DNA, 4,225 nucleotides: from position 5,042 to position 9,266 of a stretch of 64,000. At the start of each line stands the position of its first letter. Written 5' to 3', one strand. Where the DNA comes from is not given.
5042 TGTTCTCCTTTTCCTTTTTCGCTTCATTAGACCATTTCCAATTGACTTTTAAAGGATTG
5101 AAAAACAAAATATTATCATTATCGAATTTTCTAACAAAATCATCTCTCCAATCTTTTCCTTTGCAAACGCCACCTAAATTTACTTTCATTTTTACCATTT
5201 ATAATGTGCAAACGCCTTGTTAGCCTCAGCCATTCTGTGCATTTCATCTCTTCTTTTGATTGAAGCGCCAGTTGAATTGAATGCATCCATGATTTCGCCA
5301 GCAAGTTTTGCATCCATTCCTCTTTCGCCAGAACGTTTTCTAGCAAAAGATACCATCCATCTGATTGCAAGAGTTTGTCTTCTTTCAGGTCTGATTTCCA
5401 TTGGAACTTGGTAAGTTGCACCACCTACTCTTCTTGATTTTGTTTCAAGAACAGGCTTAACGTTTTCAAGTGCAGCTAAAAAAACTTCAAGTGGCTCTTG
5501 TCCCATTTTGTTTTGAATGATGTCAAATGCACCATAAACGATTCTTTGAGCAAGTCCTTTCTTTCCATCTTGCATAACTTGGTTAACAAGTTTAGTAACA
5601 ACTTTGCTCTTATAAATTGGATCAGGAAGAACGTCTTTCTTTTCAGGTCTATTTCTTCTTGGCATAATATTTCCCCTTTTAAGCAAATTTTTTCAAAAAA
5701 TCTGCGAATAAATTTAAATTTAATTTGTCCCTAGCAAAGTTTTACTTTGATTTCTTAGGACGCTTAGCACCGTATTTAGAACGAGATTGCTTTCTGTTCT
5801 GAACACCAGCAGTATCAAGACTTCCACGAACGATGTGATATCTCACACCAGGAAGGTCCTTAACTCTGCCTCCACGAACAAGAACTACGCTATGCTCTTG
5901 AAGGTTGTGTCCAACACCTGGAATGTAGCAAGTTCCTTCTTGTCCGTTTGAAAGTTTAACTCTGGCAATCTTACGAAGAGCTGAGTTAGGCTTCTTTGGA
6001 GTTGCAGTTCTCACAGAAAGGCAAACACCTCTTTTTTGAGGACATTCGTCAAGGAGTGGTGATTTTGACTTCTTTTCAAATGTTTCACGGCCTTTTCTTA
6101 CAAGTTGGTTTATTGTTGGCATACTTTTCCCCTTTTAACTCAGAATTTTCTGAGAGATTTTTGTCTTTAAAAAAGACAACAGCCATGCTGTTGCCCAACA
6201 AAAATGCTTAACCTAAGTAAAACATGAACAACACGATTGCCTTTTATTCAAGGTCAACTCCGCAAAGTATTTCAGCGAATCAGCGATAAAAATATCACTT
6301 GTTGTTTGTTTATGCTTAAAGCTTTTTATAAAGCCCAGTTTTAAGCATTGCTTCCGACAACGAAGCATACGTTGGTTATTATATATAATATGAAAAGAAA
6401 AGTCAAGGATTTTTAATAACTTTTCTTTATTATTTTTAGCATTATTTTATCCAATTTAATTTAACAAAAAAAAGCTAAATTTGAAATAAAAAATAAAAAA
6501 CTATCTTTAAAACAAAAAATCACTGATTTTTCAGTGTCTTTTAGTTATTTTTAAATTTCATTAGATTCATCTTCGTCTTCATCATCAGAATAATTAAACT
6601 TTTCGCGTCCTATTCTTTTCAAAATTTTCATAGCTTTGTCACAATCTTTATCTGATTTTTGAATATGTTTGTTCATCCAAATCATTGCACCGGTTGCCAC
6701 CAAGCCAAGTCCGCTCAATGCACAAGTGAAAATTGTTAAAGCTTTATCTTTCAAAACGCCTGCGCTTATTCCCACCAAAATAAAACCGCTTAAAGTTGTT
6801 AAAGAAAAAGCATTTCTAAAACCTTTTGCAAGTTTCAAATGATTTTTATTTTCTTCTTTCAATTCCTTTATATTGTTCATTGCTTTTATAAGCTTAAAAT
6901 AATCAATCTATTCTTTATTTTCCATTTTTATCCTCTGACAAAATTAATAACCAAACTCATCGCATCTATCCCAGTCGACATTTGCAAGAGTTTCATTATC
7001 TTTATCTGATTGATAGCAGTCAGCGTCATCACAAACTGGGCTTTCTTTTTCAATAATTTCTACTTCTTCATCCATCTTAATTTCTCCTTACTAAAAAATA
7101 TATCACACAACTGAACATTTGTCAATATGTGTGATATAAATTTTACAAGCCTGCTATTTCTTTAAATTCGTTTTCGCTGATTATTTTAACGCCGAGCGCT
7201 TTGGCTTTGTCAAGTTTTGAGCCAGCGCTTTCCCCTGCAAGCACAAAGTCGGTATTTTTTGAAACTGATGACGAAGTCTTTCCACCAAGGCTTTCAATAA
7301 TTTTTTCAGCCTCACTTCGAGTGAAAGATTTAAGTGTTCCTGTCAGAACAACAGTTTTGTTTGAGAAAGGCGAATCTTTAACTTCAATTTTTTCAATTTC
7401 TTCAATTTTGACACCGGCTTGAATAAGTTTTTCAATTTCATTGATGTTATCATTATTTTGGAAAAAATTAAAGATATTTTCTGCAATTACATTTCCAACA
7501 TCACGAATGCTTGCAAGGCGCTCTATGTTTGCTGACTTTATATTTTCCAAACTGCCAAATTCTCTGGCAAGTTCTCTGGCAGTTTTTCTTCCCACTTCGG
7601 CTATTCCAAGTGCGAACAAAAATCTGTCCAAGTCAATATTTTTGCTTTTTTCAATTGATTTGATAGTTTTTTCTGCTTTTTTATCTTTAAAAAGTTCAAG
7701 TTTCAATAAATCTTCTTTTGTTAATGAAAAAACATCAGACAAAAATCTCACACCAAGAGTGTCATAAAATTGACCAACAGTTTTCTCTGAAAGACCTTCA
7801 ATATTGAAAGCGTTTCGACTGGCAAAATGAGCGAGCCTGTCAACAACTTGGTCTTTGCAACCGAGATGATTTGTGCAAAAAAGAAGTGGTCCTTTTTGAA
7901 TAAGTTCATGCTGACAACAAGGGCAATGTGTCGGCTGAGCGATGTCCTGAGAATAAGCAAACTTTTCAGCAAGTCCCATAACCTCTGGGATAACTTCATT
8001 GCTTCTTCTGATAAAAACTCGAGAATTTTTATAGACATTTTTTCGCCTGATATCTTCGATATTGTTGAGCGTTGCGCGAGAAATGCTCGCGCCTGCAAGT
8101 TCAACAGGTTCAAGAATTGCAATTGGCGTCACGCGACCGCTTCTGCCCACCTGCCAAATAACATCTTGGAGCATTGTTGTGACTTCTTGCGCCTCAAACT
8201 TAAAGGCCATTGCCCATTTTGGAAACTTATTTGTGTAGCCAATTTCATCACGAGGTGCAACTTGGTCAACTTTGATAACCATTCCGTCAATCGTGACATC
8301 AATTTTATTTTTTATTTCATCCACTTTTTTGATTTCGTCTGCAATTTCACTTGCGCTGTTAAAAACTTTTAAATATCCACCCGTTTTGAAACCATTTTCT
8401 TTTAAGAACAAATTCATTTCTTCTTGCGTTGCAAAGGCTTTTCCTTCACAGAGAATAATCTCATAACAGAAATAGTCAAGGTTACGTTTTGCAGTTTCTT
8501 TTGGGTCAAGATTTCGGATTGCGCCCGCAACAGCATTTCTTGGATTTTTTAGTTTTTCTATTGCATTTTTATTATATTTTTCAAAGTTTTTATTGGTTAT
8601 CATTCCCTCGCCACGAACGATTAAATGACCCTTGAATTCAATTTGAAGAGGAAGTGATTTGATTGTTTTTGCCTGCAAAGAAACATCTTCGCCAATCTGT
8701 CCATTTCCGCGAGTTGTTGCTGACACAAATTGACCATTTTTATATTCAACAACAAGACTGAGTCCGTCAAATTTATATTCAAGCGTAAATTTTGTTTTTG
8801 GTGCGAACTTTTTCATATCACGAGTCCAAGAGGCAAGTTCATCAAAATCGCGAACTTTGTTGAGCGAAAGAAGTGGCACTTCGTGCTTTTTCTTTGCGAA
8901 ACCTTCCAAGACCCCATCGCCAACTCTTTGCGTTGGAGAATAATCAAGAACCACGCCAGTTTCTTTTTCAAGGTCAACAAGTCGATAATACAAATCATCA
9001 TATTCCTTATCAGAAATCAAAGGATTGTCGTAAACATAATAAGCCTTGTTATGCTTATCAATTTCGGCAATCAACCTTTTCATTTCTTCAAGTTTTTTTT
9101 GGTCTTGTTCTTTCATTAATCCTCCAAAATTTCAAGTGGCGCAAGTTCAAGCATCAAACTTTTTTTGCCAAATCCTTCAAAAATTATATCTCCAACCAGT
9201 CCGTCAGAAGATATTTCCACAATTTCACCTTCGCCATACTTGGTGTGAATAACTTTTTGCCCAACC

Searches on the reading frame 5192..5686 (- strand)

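Call 57: search_protein_families(library=pfam, proteins=[window:5192-5686:-], max_evalue=0.00001)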
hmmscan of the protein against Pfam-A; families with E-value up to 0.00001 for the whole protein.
window:5192-5686:- (164 aa): 1 family
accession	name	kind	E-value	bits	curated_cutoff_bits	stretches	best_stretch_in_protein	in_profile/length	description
PF00177.27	Ribosomal_S7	-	4.7e-66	221.4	24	1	9-157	1-148/148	Ribosomal protein S7p/S5e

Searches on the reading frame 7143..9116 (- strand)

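Call 63: search_protein_families(library=pfam, proteins=[window:7143-9116:-], max_evalue=1e-8)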
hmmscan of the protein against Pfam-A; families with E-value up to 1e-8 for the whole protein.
window:7143-9116:- (657 aa): 5 families
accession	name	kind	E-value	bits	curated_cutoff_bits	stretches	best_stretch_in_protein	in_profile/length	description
PF01653.23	DNA_ligase_aden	-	4.7e-71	239.7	27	1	72-310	3-253/253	NAD-dependent DNA ligase adenylation domain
PF03120.22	DNA_ligase_OB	-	1.4e-25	89.4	32.9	1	313-384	1-72/79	NAD-dependent DNA ligase OB-fold domain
PF12826.13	HHH_2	-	1.4e-21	76.8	27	1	498-559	1-62/64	Helix-hairpin-helix motif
PF00533.33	BRCT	-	2.3e-18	66.7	21.3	1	581-653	3-76/78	BRCA1 C Terminus (BRCT) domain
PF14520.12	HHH_5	-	8.6e-12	45.8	27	0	500-548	2-51/57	Helix-hairpin-helix domain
